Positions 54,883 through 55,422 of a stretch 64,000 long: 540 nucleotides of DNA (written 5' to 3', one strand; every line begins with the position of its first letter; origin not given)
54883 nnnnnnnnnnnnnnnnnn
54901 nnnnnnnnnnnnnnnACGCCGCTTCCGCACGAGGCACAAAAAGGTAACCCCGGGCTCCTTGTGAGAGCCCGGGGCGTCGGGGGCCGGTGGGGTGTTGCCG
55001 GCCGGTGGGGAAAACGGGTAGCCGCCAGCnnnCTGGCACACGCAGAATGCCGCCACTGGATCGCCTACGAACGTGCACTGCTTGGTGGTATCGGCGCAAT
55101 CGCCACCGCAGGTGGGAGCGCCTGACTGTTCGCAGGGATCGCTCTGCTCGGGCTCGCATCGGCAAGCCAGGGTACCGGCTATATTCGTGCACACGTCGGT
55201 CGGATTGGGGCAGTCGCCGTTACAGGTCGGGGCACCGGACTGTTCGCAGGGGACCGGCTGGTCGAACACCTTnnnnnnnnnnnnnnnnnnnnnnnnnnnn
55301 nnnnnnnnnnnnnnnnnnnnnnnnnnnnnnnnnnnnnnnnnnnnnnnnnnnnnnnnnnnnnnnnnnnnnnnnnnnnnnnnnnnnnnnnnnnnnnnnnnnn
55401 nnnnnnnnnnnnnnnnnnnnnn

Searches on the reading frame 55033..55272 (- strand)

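Call 7: search_protein_families(library=pfam, proteins=[window:55033-55272:-], max_evalue=10)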
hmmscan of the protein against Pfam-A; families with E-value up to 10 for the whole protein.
seq(80 aa): 1 family
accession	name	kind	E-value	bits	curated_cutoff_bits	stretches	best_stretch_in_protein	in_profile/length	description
PF07645.21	EGF_CA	-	3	8.6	27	1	19-42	10-33/43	Calcium-binding EGF domain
